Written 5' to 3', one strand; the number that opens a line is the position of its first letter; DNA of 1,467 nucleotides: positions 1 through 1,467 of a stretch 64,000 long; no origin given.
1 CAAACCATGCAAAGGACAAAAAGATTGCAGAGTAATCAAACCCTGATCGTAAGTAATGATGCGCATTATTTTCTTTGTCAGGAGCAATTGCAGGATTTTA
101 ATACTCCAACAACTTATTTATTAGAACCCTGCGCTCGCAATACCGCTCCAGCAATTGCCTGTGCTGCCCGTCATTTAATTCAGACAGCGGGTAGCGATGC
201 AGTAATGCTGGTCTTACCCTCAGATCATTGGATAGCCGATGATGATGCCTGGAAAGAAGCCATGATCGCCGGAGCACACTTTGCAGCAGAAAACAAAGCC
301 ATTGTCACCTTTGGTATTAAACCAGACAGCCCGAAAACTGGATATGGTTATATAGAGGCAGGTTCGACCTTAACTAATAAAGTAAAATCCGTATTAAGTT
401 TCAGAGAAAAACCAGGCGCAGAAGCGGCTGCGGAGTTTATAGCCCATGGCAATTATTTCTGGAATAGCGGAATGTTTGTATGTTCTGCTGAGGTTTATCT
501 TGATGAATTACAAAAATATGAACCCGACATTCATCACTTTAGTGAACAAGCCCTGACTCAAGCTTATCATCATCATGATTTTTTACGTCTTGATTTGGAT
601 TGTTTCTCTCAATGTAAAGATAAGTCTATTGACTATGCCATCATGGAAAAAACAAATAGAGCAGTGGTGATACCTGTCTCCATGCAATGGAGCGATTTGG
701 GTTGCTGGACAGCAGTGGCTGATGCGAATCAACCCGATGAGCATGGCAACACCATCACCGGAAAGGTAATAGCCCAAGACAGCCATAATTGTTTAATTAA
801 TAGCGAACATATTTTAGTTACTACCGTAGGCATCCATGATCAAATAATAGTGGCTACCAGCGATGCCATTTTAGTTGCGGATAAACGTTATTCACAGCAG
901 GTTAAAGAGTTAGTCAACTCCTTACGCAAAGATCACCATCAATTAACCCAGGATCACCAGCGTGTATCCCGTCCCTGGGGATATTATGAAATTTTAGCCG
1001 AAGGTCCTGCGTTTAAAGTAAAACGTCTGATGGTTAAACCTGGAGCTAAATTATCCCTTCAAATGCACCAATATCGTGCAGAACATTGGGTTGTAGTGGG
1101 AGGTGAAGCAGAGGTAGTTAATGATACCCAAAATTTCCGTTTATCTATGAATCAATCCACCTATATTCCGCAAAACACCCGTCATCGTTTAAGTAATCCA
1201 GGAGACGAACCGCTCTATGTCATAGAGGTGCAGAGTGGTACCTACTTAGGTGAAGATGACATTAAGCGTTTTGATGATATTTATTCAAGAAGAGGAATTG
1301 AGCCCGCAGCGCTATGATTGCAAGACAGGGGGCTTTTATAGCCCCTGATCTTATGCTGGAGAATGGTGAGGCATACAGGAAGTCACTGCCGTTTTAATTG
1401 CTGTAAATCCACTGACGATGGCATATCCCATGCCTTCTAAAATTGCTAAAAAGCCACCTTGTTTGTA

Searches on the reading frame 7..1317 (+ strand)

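Call 48: search_protein_families(library=pfam, proteins=[window:7-1317:+], max_evalue=0.0001)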
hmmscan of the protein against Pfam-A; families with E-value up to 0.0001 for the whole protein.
window:7-1317:+ (436 aa): 4 families
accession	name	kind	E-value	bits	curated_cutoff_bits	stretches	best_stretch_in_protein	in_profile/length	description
PF01050.24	MannoseP_isomer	-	2.2e-46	157.2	23.6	1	311-424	3-116/116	Mannose-6-phosphate isomerase C-terminal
PF00483.29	NTP_transferase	-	2.8e-38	132.3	21.2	1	5-245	42-243/245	Nucleotidyl transferase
PF22640.1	ManC_GMP_beta-helix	-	4.6e-15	55.7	27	1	252-306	1-55/55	MannoseP isomerase/GMP-like beta-helix domain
PF07883.17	Cupin_2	-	2.3e-11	43.6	27.2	1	342-408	4-69/70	Cupin domain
